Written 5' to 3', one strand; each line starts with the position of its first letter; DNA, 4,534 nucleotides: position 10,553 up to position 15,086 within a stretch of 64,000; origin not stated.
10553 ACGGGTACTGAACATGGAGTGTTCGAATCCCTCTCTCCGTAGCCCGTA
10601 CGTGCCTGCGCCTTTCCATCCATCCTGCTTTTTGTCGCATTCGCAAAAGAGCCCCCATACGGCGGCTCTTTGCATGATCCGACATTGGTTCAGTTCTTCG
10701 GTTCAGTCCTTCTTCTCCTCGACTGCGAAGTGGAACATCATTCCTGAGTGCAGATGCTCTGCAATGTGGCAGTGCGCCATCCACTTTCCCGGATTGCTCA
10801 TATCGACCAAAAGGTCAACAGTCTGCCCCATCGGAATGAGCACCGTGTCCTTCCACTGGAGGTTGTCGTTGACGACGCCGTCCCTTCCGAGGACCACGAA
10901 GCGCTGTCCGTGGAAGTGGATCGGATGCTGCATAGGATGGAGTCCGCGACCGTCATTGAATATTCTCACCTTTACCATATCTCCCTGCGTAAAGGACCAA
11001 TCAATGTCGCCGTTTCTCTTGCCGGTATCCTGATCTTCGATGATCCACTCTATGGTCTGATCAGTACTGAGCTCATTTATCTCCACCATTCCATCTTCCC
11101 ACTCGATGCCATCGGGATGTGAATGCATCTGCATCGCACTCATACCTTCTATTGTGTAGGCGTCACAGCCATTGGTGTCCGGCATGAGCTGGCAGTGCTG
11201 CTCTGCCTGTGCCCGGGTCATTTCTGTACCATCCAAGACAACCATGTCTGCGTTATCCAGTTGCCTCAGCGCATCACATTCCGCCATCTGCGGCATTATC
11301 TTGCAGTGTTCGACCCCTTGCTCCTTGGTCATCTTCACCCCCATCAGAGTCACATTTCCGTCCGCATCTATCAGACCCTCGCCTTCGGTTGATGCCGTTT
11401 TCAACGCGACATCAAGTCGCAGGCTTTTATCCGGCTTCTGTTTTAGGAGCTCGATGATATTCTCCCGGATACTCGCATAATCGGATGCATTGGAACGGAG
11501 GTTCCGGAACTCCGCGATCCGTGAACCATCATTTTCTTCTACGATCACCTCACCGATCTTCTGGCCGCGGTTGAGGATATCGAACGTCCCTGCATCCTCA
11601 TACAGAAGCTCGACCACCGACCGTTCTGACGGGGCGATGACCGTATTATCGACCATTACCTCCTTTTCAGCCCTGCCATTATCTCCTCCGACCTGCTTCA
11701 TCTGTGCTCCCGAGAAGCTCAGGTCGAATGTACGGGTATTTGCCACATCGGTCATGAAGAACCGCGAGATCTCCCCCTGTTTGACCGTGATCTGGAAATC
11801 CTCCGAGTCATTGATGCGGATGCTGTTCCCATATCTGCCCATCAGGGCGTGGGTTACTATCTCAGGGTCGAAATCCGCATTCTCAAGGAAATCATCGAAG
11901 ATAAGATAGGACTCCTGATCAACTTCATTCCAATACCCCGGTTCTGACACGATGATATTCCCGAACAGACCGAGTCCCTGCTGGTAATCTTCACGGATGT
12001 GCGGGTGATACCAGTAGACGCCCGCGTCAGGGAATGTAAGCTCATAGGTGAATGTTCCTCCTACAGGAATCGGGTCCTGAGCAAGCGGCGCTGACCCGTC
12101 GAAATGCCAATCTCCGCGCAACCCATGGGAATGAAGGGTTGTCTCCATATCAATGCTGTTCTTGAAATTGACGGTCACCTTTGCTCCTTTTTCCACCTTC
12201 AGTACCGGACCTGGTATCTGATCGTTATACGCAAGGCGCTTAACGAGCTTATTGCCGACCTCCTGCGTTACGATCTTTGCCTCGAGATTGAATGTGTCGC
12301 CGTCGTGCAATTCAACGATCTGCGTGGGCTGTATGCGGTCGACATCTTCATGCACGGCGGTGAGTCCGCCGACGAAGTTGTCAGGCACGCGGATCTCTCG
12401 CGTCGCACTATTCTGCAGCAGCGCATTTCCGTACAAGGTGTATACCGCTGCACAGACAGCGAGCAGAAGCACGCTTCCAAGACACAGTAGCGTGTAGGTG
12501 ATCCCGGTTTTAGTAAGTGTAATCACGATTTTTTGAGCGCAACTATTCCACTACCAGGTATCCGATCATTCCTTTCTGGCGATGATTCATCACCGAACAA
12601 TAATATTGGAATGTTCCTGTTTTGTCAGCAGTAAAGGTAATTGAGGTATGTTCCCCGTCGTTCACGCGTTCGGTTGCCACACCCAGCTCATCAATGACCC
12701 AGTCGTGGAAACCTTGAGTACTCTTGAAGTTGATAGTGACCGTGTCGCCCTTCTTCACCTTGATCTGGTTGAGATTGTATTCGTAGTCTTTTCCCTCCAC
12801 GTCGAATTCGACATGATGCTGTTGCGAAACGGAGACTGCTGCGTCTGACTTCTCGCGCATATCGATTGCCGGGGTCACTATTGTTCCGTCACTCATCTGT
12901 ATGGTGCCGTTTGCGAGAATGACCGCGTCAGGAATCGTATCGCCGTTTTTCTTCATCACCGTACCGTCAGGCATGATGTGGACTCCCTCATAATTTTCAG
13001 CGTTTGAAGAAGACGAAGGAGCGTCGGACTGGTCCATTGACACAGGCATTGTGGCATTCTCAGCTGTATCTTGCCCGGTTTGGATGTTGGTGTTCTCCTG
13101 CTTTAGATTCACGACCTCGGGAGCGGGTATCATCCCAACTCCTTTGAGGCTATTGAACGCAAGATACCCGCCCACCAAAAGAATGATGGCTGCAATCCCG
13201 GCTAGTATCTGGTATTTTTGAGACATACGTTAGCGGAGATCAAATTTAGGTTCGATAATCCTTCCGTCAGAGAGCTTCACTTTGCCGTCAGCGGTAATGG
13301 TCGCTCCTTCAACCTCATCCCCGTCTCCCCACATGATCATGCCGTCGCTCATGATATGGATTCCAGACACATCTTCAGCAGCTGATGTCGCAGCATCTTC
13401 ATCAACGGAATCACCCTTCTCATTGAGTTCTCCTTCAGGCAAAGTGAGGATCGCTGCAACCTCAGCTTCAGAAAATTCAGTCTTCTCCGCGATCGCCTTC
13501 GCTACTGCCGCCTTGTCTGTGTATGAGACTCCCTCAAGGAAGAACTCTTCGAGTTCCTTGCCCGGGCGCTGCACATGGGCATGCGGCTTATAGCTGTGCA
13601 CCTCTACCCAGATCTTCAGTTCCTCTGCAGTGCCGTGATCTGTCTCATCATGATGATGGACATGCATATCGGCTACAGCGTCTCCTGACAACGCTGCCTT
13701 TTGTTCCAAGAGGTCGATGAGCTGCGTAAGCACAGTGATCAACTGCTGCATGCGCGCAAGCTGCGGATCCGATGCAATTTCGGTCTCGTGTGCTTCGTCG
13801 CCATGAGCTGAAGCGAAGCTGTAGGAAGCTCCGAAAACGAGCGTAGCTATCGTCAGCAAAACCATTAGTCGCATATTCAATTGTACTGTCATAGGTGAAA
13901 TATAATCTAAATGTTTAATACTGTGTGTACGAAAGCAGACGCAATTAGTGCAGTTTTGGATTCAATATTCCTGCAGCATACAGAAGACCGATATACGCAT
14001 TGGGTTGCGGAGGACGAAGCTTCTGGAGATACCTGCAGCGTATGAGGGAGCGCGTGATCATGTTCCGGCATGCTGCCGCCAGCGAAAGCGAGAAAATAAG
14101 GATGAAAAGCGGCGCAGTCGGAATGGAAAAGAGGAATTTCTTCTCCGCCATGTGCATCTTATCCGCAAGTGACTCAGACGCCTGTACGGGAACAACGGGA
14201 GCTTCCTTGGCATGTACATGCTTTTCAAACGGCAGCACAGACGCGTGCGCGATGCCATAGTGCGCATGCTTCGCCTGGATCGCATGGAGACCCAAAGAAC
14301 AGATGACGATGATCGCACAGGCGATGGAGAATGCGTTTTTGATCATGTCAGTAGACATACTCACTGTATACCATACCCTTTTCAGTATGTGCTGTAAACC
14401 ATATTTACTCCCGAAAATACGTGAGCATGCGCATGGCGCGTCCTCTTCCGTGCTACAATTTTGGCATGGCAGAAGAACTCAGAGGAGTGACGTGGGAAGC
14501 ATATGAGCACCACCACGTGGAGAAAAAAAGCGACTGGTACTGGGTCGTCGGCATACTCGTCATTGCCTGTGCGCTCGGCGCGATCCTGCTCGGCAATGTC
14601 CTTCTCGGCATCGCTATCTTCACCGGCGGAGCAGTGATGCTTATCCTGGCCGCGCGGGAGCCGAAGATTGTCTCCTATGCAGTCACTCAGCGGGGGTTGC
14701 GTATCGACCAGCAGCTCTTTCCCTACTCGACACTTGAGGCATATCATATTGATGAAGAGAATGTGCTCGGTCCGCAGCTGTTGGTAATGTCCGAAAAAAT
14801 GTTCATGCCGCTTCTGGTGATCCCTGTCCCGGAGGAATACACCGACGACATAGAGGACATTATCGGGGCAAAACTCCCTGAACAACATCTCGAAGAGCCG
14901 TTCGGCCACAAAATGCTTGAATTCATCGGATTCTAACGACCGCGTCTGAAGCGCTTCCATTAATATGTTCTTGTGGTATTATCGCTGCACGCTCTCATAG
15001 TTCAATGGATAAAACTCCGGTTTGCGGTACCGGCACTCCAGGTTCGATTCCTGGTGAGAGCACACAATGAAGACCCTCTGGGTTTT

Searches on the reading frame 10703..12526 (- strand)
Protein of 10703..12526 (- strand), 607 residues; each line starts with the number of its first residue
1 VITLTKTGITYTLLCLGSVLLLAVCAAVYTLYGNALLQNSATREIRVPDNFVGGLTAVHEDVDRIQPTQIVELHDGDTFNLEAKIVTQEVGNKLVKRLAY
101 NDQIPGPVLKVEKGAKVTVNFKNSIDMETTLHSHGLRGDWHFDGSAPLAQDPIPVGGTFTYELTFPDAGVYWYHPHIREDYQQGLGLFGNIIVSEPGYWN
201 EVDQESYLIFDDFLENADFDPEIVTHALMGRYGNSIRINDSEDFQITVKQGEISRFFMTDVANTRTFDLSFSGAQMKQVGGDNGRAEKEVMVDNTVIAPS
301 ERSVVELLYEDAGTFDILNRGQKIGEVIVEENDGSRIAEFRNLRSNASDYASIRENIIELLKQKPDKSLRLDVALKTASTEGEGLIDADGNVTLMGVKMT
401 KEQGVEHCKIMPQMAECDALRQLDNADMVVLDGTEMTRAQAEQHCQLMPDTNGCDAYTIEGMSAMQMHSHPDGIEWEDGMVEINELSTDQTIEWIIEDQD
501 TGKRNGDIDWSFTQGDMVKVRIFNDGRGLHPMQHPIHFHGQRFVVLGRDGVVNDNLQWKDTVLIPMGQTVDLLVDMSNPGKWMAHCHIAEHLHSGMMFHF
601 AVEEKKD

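Call 11: search_protein_families(library=pfam, proteins=[window:10703-12526:-], max_evalue=0.1)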
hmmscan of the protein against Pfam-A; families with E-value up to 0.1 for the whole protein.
window:10703-12526:- (607 aa): 4 families
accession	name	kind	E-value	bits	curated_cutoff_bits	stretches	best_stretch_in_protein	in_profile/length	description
PF07731.20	Cu-oxidase_2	-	9.6e-29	100.3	20.4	2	505-605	30-136/137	Multicopper oxidase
PF07732.21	Cu-oxidase_3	-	1.9e-28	99.3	21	1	95-196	15-117/119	Multicopper oxidase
PF00394.28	Cu-oxidase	-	2.6e-11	44.3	21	2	454-602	36-153/157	Multicopper oxidase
PF13473.12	Cupredoxin_1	-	0.016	15.6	27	0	108-136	36-64/104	Cupredoxin-like domain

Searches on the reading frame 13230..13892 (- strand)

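Call 11: search_protein_families(library=pfam, proteins=[window:13230-13892:-], max_evalue=0.1)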
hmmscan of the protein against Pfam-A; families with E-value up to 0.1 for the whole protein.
window:13230-13892:- (220 aa): 2 families
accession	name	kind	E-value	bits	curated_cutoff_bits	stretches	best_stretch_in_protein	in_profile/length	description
PF19731.4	DUF6222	-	0.028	15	26.9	0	27-47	18-38/62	Family of unknown function (DUF6222)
PF15534.11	Ntox35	-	0.037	15.1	23.6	0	190-212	56-78/78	Bacterial toxin 35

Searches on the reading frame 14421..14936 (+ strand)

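Call 11: search_protein_families(library=pfam, proteins=[window:14421-14936:+], max_evalue=0.1)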
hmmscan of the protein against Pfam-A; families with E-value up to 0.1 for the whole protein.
window:14421-14936:+ (171 aa): 2 families
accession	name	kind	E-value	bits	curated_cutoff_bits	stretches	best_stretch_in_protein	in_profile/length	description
PF18923.6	DUF5673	-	0.0017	18.8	26.7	1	87-114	4-31/66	Domain of unknown function (DUF5673)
PF11239.13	DUF3040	-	0.076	13.7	24.7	0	33-77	37-82/84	Protein of unknown function (DUF3040)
